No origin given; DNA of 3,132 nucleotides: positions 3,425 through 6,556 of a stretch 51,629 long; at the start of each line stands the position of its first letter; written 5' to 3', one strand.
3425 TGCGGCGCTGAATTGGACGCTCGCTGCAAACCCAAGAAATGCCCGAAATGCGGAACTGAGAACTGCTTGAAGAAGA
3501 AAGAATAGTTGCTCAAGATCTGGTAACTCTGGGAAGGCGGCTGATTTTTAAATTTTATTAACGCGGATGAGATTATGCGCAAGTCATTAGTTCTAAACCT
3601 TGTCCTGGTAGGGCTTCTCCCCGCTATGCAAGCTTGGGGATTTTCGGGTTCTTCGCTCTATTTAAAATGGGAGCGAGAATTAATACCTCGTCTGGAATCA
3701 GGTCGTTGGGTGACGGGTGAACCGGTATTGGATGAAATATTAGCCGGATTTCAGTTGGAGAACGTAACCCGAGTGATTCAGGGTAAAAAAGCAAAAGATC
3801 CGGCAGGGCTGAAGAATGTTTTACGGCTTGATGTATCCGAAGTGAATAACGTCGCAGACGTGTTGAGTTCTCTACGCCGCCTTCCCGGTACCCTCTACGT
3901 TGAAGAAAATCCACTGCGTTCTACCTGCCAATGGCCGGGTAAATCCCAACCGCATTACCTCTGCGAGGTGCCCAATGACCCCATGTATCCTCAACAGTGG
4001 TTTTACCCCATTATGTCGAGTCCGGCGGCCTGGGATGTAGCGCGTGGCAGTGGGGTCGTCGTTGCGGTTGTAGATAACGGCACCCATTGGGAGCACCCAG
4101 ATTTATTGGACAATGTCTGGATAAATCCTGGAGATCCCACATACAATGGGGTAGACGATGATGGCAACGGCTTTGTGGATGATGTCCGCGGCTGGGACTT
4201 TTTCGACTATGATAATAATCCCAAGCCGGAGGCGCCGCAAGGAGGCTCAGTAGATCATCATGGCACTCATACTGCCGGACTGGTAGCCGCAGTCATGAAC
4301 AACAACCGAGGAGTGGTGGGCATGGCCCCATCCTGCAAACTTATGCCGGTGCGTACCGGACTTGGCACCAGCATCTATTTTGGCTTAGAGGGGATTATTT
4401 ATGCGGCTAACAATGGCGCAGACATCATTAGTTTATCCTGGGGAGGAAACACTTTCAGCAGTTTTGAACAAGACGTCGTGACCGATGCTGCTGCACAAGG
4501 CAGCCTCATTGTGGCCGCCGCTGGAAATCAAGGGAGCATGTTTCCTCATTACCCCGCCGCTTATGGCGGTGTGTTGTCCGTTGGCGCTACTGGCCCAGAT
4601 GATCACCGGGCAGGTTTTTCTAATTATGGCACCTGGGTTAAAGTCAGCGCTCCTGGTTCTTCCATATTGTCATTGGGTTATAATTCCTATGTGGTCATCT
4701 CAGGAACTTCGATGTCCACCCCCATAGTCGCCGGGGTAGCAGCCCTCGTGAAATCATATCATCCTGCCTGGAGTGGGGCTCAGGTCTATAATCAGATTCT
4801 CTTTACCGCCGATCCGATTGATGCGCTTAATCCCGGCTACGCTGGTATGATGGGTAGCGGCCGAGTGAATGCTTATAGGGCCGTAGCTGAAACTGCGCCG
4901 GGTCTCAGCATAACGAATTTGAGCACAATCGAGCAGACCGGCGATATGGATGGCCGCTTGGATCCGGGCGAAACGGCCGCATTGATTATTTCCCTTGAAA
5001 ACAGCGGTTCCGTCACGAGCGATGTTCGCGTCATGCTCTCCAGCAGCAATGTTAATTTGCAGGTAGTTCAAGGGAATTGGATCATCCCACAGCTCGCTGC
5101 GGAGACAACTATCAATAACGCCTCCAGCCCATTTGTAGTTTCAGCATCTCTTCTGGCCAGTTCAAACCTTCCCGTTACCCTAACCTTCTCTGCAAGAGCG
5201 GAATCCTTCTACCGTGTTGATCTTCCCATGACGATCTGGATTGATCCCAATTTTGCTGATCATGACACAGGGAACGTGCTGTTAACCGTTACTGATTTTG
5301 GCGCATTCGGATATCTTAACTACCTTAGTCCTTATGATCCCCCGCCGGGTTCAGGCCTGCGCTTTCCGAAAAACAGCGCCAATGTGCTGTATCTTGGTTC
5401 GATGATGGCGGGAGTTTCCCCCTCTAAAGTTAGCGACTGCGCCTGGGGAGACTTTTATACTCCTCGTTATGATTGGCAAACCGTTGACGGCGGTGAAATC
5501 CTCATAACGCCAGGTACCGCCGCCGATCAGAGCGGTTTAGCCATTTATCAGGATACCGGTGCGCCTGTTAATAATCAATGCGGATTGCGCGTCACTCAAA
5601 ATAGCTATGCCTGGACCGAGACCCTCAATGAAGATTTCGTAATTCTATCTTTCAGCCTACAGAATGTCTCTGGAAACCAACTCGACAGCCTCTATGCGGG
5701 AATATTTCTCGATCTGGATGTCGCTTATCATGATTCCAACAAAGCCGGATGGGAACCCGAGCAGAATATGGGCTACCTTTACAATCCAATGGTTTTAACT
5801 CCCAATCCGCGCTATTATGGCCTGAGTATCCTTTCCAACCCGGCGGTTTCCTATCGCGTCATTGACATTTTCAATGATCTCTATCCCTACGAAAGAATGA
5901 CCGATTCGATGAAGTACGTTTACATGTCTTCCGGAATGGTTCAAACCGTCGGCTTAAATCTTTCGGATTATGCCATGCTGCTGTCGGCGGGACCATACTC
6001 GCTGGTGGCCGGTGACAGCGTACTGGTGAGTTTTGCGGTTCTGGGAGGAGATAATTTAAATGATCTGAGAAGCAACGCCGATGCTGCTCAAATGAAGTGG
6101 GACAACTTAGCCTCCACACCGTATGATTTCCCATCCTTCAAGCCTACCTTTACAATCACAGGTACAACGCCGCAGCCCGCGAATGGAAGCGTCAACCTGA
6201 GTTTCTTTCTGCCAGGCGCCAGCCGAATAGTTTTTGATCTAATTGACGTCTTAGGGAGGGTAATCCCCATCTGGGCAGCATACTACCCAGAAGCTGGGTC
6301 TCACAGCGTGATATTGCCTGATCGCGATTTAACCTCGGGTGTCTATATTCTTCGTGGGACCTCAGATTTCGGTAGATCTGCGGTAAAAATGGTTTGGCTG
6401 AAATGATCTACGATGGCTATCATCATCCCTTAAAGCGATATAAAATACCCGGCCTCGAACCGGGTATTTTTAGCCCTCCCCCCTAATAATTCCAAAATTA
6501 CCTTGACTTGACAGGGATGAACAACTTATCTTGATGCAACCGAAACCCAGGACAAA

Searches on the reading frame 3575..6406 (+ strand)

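Call 31: search_protein_families(library=pfam, proteins=[window:3575-6406:+], max_evalue=0.0001)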
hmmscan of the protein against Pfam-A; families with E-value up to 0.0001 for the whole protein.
window:3575-6406:+ (943 aa): 1 family
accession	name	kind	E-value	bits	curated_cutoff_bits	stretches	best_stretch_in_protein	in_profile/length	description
PF00082.27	Peptidase_S8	-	1.5e-52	179.2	21.8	1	158-412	1-273/288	Subtilase family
